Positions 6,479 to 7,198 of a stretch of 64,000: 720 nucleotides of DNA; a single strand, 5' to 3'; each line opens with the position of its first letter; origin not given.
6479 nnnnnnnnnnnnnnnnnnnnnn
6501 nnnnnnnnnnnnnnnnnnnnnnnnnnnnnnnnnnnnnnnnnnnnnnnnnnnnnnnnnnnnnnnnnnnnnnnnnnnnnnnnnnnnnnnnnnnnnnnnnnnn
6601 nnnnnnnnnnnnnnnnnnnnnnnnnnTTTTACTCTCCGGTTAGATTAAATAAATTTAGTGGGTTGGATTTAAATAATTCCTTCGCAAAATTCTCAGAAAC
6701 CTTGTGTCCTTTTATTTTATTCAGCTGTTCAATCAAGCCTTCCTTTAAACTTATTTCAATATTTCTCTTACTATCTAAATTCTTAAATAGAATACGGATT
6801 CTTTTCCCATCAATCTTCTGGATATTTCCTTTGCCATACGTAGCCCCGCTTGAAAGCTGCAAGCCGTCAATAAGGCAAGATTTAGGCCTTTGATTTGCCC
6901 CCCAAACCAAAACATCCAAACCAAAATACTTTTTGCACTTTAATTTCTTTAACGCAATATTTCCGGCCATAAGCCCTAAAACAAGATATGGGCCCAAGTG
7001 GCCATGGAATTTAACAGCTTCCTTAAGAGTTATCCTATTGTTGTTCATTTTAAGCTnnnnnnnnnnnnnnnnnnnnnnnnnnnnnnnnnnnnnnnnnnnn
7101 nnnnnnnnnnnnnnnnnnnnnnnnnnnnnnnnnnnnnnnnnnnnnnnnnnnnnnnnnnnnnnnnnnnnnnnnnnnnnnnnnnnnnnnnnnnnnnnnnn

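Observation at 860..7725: Acetyl-CoA-pathway corrinoid/methyl module (acsC-RACo-cooC-acsD-acsE) without CODH/ACS catalytic subunits, preceded by FmdE-like and LarB-like genes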

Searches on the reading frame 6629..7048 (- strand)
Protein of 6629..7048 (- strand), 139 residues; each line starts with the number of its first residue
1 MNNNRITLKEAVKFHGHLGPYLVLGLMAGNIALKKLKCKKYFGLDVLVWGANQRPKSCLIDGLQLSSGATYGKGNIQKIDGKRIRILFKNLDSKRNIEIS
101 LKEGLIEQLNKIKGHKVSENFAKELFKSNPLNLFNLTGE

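Call 3: search_protein_families(library=pfam, proteins=[window:6629-7048:-])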
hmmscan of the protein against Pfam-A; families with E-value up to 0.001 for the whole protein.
window:6629-7048:- (139 aa): 1 family
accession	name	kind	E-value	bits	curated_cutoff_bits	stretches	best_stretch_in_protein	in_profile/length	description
PF02663.19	FmdE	-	1.9e-17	64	22.9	1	14-115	1-97/133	FmdE, Molybdenum formylmethanofuran dehydrogenase operon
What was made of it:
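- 6629..7048 (-): Short FmdE-fold protein (139 aa), HGHLGP type. It is a neighbour, is variably present, and its function is unknown. PF02663 64 bits (call 3).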

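Call 4: search_protein_families(library=ncbifam, proteins=[window:6629-7048:-])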
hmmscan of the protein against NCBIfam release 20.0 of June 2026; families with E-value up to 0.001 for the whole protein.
window:6629-7048:- (139 aa): 0 families

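Call 28: search_protein_families(library=pfam, proteins=[L081:4042-5955:+, L081:5958-6458:+, L081:6482-7792:+, L081:7811-9988:+, L051:6164-9991:+, L059:8862-10019:+, L081:2421-3284:+, L081:15828-16244:+, L066:8865-10019:+])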
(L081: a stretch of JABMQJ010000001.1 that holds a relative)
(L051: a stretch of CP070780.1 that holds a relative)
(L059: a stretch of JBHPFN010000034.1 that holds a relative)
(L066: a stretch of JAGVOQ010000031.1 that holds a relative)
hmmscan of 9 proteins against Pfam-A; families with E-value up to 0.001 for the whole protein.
L081:4042-5955:+ (637 aa): 1 family
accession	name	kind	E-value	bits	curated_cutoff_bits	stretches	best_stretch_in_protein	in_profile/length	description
PF03063.25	Prismane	-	5.1e-170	566.9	27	1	41-604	1-512/513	Prismane/CO dehydrogenase family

L081:5958-6458:+ (166 aa): 9 families
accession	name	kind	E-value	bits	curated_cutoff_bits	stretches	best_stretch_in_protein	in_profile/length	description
PF13247.11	Fer4_11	-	6.1e-18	65.3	26.2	1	66-152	7-98/100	4Fe-4S dicluster domain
PF12838.12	Fer4_7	-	1.1e-10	42.2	27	2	68-116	1-52/52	4Fe-4S dicluster domain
PF13187.11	Fer4_9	-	1.1e-09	38.5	27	2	101-148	1-51/52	4Fe-4S dicluster domain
PF12837.12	Fer4_6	-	6.6e-09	35.7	25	1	98-117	5-24/24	4Fe-4S binding domain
PF00037.32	Fer4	-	3.1e-08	33.5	21.1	1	98-117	4-23/24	4Fe-4S binding domain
PF14697.11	Fer4_21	-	1.6e-06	28.6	35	2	68-116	7-56/59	4Fe-4S dicluster domain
PF13484.11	Fer4_16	-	3.8e-06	28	30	0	101-123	1-22/66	4Fe-4S double cluster binding domain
PF13237.11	Fer4_10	-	1.6e-05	25.2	25.5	0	68-113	8-53/53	4Fe-4S dicluster domain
PF25160.1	LdpA_Fe-S-bd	-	0.00067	19.8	27.6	1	74-118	6-44/49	LdpA Fe-S cluster-binding domain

L081:6482-7792:+ (436 aa): 9 families
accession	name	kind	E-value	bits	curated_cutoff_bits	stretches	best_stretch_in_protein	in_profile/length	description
PF07992.20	Pyr_redox_2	-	2e-65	221.6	26.1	1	9-305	2-291/291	Pyridine nucleotide-disulphide oxidoreductase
PF00070.33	Pyr_redox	-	1.2e-16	61.4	22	1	151-228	2-80/82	Pyridine nucleotide-disulphide oxidoreductase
PF18267.7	Rubredoxin_C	-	2.3e-14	53.5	25.9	1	326-392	3-70/70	Rubredoxin NAD+ reductase C-terminal domain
PF13738.12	Pyr_redox_3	-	2.5e-06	27.4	30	0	75-262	94-286/305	Pyridine nucleotide-disulphide oxidoreductase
PF13450.12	NAD_binding_8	-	5.4e-06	27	21.9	0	12-38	1-25/68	NAD(P)-binding Rossmann-like domain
PF03486.20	HI0933_like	-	6.6e-06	26.2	50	0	9-35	2-28/244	HI0933-like protein Rossmann domain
PF01266.30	DAO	-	2.9e-05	24.2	27.9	0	151-201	2-52/353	FAD dependent oxidoreductase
PF00890.30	FAD_binding_2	-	4.2e-05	23.4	20.4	0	151-185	2-36/414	FAD binding domain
PF02254.24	TrkA_N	-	0.00013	22.7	23.8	0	151-200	1-50/116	TrkA-N domain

L081:7811-9988:+ (725 aa): 3 families
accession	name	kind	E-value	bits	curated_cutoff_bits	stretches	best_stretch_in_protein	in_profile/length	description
PF19436.4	ACS_CODH_B_C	-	3.8e-120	400.4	25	1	482-725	1-245/245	ACS/CODH beta subunit C-terminal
PF03598.20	CdhC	-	4.1e-64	215.6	24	1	317-471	1-155/155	CO dehydrogenase/acetyl-CoA synthase complex beta subunit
PF18537.6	CODH_A_N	-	1.2e-25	89.7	32.2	1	21-110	1-83/83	Carbon monoxide dehydrogenase subunit alpha N-terminal domain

L051:6164-9991:+ (1275 aa): 6 families
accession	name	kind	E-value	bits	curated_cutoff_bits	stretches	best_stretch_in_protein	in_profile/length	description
PF19436.4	ACS_CODH_B_C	-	3.1e-118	394.1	25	2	1055-1275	24-245/245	ACS/CODH beta subunit C-terminal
PF03598.20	CdhC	-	6.2e-65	218.3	24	1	317-471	1-155/155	CO dehydrogenase/acetyl-CoA synthase complex beta subunit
PF18537.6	CODH_A_N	-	3e-26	91.7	32.2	1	21-110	1-83/83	Carbon monoxide dehydrogenase subunit alpha N-terminal domain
PF14528.11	LAGLIDADG_3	-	1.8e-21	76.6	22.5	2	728-789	2-60/82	LAGLIDADG-like domain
PF14890.11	Intein_splicing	-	2.2e-18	67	35.8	1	513-1055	1-155/155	Intein splicing domain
PF05204.19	Hom_end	-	1.9e-06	28.4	21.1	0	731-778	16-61/110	Homing endonuclease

L059:8862-10019:+ (385 aa): 1 family
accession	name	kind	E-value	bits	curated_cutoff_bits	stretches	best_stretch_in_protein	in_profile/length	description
PF01969.22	Ni_insertion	-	5.8e-108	361.8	22.1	1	4-370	1-375/375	Nickel insertion protein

L081:2421-3284:+ (287 aa): 2 families
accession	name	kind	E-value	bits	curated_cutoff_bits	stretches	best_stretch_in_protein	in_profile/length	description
PF02882.25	THF_DHG_CYH_C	-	3.1e-62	209.1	27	1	124-284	1-159/160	Tetrahydrofolate dehydrogenase/cyclohydrolase, NAD(P)-binding domain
PF00763.28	THF_DHG_CYH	-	1.7e-35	122.2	32.8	1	6-121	1-115/115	Tetrahydrofolate dehydrogenase/cyclohydrolase, catalytic domain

L081:15828-16244:+ (138 aa): 1 family
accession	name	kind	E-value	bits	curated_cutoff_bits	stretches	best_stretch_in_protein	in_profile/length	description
PF01894.22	UPF0047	-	3.5e-35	121.1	27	1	19-135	1-117/117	Uncharacterised protein family UPF0047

L066:8865-10019:+ (384 aa): 1 family
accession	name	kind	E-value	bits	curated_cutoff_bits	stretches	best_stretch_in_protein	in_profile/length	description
PF01969.22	Ni_insertion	-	1.9e-100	337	22.1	1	4-368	1-374/375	Nickel insertion protein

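Call 50: search_protein_families(library=pfam, proteins=[L027:922-1485:+, L027:1500-2531:+, L027:2528-3319:+, L027:3313-3969:+, L027:10187-11368:+, L027:11308-12189:+, L027:12194-13462:+, L027:13504-14541:+, L053:9315-9932:+, L053:8071-8910:+])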
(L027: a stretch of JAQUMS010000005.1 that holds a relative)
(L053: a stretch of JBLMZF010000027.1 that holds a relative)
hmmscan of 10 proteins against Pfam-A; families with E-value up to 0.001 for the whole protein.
L027:922-1485:+ (187 aa): 2 families
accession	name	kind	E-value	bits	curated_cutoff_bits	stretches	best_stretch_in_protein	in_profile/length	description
PF00117.34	GATase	-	3e-62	210.1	22.8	1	3-185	1-187/190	Glutamine amidotransferase class-I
PF07722.19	Peptidase_C26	-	4.6e-10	40.1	20.5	1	67-170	100-219/219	Peptidase C26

L027:1500-2531:+ (343 aa): 2 families
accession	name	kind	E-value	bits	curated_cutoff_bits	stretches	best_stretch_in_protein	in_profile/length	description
PF00591.27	Glycos_transf_3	-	1.2e-90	304.1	27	1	74-324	2-252/253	Glycosyl transferase family, a/b domain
PF02885.22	Glycos_trans_3N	-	8.3e-16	58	26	1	3-64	1-62/63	Glycosyl transferase family, helical bundle domain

L027:2528-3319:+ (263 aa): 2 families
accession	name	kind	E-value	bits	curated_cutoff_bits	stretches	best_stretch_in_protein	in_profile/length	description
PF00218.27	IGPS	-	2.1e-80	270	27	1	7-259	1-253/254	Indole-3-glycerol phosphate synthase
PF05690.20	ThiG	-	0.00022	21.1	23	0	216-253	176-213/247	Thiazole biosynthesis protein ThiG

L027:3313-3969:+ (218 aa): 1 family
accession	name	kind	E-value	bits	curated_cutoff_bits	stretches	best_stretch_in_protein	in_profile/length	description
PF00697.28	PRAI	-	1.6e-41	142.6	22.7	1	4-193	1-184/193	N-(5'phosphoribosyl)anthranilate (PRA) isomerase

L027:10187-11368:+ (393 aa): 1 family
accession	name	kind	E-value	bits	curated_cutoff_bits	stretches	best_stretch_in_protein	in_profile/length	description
PF00291.31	PALP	-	8.3e-48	163.7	35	1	53-378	4-295/295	Pyridoxal-phosphate dependent enzyme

L027:11308-12189:+ (293 aa): 1 family
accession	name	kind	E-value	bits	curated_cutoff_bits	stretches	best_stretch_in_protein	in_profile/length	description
PF00290.26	Trp_syntA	-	1.8e-88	296.3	27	1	40-278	1-240/259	Tryptophan synthase alpha chain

L027:12194-13462:+ (422 aa): 2 families
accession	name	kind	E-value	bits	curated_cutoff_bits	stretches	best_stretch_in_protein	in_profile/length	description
PF00675.25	Peptidase_M16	-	3.4e-38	131.3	22.3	1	12-159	1-148/149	Insulinase (Peptidase family M16)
PF05193.26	Peptidase_M16_C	-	4.2e-38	131.5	23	1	165-339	1-179/181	Peptidase M16 inactive domain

L027:13504-14541:+ (345 aa): 2 families
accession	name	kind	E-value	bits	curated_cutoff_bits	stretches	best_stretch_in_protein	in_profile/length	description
PF01595.25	CNNM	-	1.4e-46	158.9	28.4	1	10-189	2-181/181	Cyclin M transmembrane N-terminal domain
PF00571.33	CBS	-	6.9e-17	62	24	2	274-323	7-56/57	CBS domain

L053:9315-9932:+ (205 aa): 1 family
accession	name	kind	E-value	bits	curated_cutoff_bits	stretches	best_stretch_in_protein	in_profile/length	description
PF00697.28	PRAI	-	8.3e-45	153.3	22.7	1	4-200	1-192/193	N-(5'phosphoribosyl)anthranilate (PRA) isomerase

L053:8071-8910:+ (279 aa): 1 family
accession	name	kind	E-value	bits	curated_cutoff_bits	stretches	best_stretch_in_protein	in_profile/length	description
PF00218.27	IGPS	-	7.5e-72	242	27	1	6-275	1-253/254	Indole-3-glycerol phosphate synthase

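Call 73: search_protein_families(library=pfam, proteins=[L106:5087-5884:+, L106:5947-8481:+, L106:8478-9899:+, L106:9877-10482:+, L106:10572-11828:+, L106:12195-13253:+, L106:13246-14055:+, L106:14024-15070:+, L053:6472-7047:+, L053:6936-8054:+])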
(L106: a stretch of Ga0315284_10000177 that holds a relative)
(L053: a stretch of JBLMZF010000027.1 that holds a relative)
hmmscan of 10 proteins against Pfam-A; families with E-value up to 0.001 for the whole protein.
L106:5087-5884:+ (265 aa): 14 families
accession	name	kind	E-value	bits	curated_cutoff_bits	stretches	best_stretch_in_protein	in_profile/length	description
PF07719.23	TPR_2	-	2.7e-16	58.7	27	1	51-82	2-33/34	Tetratricopeptide repeat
PF13181.12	TPR_8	-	7.8e-14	51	25.7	2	55-82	6-33/34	Tetratricopeptide repeat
PF00515.34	TPR_1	-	9.5e-13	47.8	27.8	2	54-82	5-33/34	Tetratricopeptide repeat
PF13431.12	TPR_17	-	4.6e-11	42.5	24.4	2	106-137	1-32/34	Tetratricopeptide repeat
PF14559.12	TPR_19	-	3.4e-10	40.5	25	2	62-102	3-43/68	Tetratricopeptide repeat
PF13424.12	TPR_12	-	2e-09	37.9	30.1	1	50-114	3-75/77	Tetratricopeptide repeat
PF13414.12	TPR_11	-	1.6e-08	34.5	26.8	1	62-97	6-41/42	TPR repeat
PF13428.12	TPR_14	-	4.8e-08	33.4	23.5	0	53-92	4-43/44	Tetratricopeptide repeat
PF13176.12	TPR_7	-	8.3e-08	32.2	27.9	0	120-143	1-24/36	Tetratricopeptide repeat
PF10373.15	EST1_DNA_bind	-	3.5e-07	30.5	22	1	69-127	1-59/282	Est1 DNA/RNA binding domain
PF13374.12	TPR_10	-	6e-07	29.7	27.5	0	119-143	3-27/42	Tetratricopeptide repeat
PF23914.1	TPR_CcmH_CycH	-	8.8e-07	29.3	42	1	60-153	60-156/158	Cytochrome c-type biogenesis protein H TPR domain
PF13432.12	TPR_16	-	2.9e-05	24.9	32.7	0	55-116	2-63/65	Tetratricopeptide repeat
PF07219.19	HemY_N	-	0.00042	20.8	31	0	205-245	51-91/107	HemY protein N-terminus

L106:5947-8481:+ (844 aa): 5 families
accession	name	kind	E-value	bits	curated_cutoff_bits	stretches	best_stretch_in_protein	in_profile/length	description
PF00476.26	DNA_pol_A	-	1.5e-160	534.7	34.3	1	464-839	3-381/381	DNA polymerase family A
PF02739.22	5_3_exonuc_N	-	6.2e-58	195.6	34.3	1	6-169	2-164/164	5'-3' exonuclease, N-terminal resolvase-like domain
PF01367.25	5_3_exonuc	-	2.9e-33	114.7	40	1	170-265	1-96/97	5'-3' exonuclease, C-terminal SAM fold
PF22619.2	DNA_polI_exo1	-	2.6e-12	47.2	27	1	336-400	38-100/140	DNA polymerase I, ribonuclease H-like domain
PF01612.26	DNA_pol_A_exo1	-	0.00026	21.3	23.6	1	339-402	67-129/173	3'-5' exonuclease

L106:8478-9899:+ (473 aa): 5 families
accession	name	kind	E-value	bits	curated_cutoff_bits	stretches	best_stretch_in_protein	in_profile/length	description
PF08323.17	Glyco_transf_5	-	1.7e-85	287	22.7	1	2-239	1-238/239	Starch synthase catalytic domain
PF00534.26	Glycos_transf_1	-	1e-16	61.4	26.4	1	289-434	8-157/172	Glycosyl transferases group 1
PF13692.12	Glyco_trans_1_4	-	3.6e-15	56.9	27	1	298-433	3-140/142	Glycosyl transferases group 1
PF13439.12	Glyco_transf_4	-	2.6e-07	31.3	28.5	1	116-188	61-125/170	Glycosyltransferase Family 4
PF20706.3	GT4-conflict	-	5.6e-05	22.7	26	1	293-449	194-354/385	Family 4 Glycosyltransferase in conflict systems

L106:9877-10482:+ (201 aa): 4 families
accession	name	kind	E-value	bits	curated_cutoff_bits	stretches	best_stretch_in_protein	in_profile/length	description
PF01121.26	CoaE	-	1.7e-54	184.7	27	1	10-186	1-178/180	Dephospho-CoA kinase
PF13401.12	AAA_22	-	3.2e-05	24.7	27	1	11-85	7-65/130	AAA domain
PF13671.12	AAA_33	-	0.00025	21.8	27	0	14-124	4-82/143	AAA domain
PF13238.12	AAA_18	-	0.00038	21.4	29.4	1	12-78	1-57/128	AAA domain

L106:10572-11828:+ (418 aa): 5 families
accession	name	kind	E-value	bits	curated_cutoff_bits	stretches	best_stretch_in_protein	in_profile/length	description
PF07497.18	Rho_RNA_bind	-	2.7e-34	117.2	27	1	55-128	2-73/73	Rho termination factor, RNA-binding domain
PF00006.31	ATP-synt_ab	-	2.5e-27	96.3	29.5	1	159-363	2-211/213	ATP synthase alpha/beta family, nucleotide-binding domain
PF07498.18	Rho_N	-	8.6e-16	58.1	24.9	1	9-50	2-43/43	Rho termination factor, N-terminal domain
PF22707.2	S1CSD-TOTE-2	-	9.1e-05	22.8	27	1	55-102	4-40/60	S1/CSD-like domain 2 of the TOTE conflict systems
PF05729.18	NACHT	-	0.00069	19.9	26.7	0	182-276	11-99/167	NACHT domain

L106:12195-13253:+ (352 aa): 2 families
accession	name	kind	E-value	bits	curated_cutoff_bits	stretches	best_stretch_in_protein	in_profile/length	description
PF03462.23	PCRF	-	6e-67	225.7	24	1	8-202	1-194/194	PCRF domain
PF00472.26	RF-1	-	6e-43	145.9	35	1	210-319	2-116/116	RF-1 domain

L106:13246-14055:+ (269 aa): 16 families
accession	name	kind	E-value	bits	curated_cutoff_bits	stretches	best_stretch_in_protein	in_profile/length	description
PF05175.20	MTS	-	6.9e-18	65.3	23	1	80-174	17-108/170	Methyltransferase small domain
PF13847.12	Methyltransf_31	-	4.4e-12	46.4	27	1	94-243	3-127/145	Methyltransferase domain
PF06325.19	PrmA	-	7e-11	42.6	22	1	95-171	162-233/296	Ribosomal protein L11 methyltransferase (PrmA)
PF13649.12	Methyltransf_25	-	8.1e-11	42.9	27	1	98-182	1-84/97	Methyltransferase domain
PF17827.6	PrmC_N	-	1.6e-10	41.8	23.4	1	3-53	21-71/71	PrmC N-terminal domain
PF08242.18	Methyltransf_12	-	4e-07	31.1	30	1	99-170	1-71/98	Methyltransferase domain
PF08241.18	Methyltransf_11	-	6.1e-07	30.4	21.2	1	99-171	1-67/95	Methyltransferase domain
PF02384.22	N6_Mtase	-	6.6e-06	26.1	20.4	1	68-240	28-199/311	N-6 DNA Methylase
PF01170.24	UPF0020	-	8.4e-06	26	22.3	1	119-174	77-131/197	RMKL-like, methyltransferase domain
PF12847.13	Methyltransf_18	-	4.3e-05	24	27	1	96-159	16-79/151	Methyltransferase domain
PF10294.15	Methyltransf_16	-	6.2e-05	23.2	21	1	91-156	43-109/174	Lysine methyltransferase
PF02005.22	TRM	-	0.00019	21.2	27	1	67-152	19-108/376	N2,N2-dimethylguanosine tRNA methyltransferase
PF09445.16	Methyltransf_15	-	0.00041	20.4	22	1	98-173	4-80/165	RNA cap guanine-N2 methyltransferase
PF05971.18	Methyltransf_10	-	0.00062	19.6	23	0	93-174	100-187/299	RNA methyltransferase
PF02475.24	TRM5-TYW2_MTfase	-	0.00063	20.2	28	0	98-154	40-96/164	TRM5/TYW2 methyltransferase domain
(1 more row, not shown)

L106:14024-15070:+ (349 aa): 1 family
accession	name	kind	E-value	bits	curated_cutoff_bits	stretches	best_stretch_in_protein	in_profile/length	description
PF00275.25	EPSP_synthase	-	1.2e-85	288.2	22.8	1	15-349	2-348/417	EPSP synthase (3-phosphoshikimate 1-carboxyvinyltransferase)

L053:6472-7047:+ (191 aa): 2 families
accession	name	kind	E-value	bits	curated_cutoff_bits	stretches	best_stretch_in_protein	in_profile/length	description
PF00117.34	GATase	-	4.1e-62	209.7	22.8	1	3-185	1-187/190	Glutamine amidotransferase class-I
PF07722.19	Peptidase_C26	-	4.7e-08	33.5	20.5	1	72-170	105-219/219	Peptidase C26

L053:6936-8054:+ (372 aa): 2 families
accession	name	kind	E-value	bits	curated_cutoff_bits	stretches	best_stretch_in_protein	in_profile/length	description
PF00591.27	Glycos_transf_3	-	5.3e-90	301.9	27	1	110-360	3-253/253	Glycosyl transferase family, a/b domain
PF02885.22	Glycos_trans_3N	-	1.2e-18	67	26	1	40-101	2-63/63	Glycosyl transferase family, helical bundle domain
